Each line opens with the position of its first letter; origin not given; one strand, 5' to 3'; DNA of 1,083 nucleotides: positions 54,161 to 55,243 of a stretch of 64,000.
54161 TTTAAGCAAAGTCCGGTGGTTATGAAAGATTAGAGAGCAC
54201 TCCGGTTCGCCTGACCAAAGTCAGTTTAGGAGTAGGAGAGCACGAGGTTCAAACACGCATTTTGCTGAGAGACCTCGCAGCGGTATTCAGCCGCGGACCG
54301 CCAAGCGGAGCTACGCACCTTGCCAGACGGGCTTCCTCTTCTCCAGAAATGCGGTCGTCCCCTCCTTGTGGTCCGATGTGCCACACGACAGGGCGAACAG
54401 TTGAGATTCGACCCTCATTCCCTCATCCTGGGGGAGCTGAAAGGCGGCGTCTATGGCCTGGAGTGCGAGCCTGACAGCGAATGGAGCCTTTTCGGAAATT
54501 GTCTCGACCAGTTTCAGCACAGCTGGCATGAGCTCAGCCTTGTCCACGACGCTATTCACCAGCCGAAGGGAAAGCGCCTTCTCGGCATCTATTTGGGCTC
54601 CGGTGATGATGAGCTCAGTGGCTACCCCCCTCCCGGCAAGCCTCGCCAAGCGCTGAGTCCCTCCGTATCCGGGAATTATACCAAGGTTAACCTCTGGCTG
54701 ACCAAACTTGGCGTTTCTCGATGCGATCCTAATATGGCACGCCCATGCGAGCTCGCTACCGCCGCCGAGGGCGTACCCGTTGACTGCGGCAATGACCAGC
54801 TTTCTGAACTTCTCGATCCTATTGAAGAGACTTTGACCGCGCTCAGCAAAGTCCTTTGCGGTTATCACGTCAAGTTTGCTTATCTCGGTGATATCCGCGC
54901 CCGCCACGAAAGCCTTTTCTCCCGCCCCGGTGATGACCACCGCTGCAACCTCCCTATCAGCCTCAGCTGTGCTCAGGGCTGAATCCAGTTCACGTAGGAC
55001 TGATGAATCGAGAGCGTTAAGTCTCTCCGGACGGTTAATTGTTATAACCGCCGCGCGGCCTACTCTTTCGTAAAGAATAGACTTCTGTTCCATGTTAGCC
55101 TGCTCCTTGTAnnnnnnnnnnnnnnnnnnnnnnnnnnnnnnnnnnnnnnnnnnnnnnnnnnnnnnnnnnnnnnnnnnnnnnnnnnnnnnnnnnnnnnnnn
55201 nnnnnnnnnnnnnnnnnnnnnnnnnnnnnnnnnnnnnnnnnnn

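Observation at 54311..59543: AmmeMemoRadiSam trio extended into a six-gene overlapping operon with oxidoreductase, nucleotidyltransferase and crotonase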

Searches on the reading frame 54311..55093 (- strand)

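Call 3: search_protein_families(library=ncbifam, proteins=[window:54311-55093:-])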
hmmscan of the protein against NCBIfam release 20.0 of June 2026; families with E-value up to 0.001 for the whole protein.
window:54311-55093:- (260 aa): 73 families (the best 25 are shown)
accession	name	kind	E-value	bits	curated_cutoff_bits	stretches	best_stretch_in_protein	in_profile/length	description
NF004475.0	PRK05809.1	subfamily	2.1e-94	315.8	394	1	1-258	1-258/260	short-chain-enoyl-CoA hydratase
NF004634.0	PRK05980.1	equivalog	1.7e-75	253.8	375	1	5-258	4-261/263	crotonase/enoyl-CoA hydratase family protein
NF005803.0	PRK07658.1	equivalog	2.5e-73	246.6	313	1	9-259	7-256/257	enoyl-CoA hydratase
NF007239.0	PRK09674.1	equivalog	9.6e-73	244.8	371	1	1-259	1-256/257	2,3-dehydroadipyl-CoA hydratase PaaF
NF004517.0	PRK05862.1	equivalog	9.3e-72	241.6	396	1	1-258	1-255/257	enoyl-CoA hydratase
NF005802.0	PRK07657.1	equivalog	9.4e-69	231.8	363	1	13-259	13-259/260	enoyl-CoA hydratase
NF051848.1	EnCoAHydtEchA19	equivalog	2.1e-68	230.6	400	1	6-259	2-257/258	enoyl-CoA hydratase EchA19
NF006566.0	PRK09076.1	subfamily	9.9e-65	218.7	286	1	4-258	5-258/260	enoyl-CoA hydratase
NF006007.0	PRK08138.1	subfamily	2.7e-64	217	355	1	11-259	15-260/261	enoyl-CoA hydratase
NF042430.2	EnCoAhydt_DpgD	equivalog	2.1e-61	207.7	400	1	8-259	1-257/258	enoyl-CoA-hydratase DpgD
NF004781.0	PRK06127.1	subfamily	2.8e-57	194.4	291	1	3-259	10-268/269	enoyl-CoA hydratase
NF006100.0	PRK08252.1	subfamily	3.5e-57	193.9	282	1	4-259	3-253/254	crotonase/enoyl-CoA hydratase family protein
NF004840.0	PRK06190.1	equivalog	8.7e-55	186.1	253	1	2-233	2-232/260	enoyl-CoA hydratase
NF006699.0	PRK09245.1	subfamily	4.2e-54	183.6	354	1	4-259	3-265/266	crotonase/enoyl-CoA hydratase family protein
NF004796.0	PRK06144.1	subfamily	4.5e-49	167.3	272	1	2-259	6-261/262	enoyl-CoA hydratase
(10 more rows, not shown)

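Call 4: search_protein_families(library=pfam, proteins=[window:54311-55093:-])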
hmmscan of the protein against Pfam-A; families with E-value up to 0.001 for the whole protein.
window:54311-55093:- (260 aa): 2 families
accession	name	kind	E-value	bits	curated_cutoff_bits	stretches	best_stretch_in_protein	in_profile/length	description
PF00378.25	ECH_1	-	1e-66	225.3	27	1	15-259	7-250/251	Enoyl-CoA hydratase/isomerase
PF16113.10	ECH_2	-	8.9e-45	154.1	27.2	1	15-188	2-177/335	Enoyl-CoA hydratase/isomerase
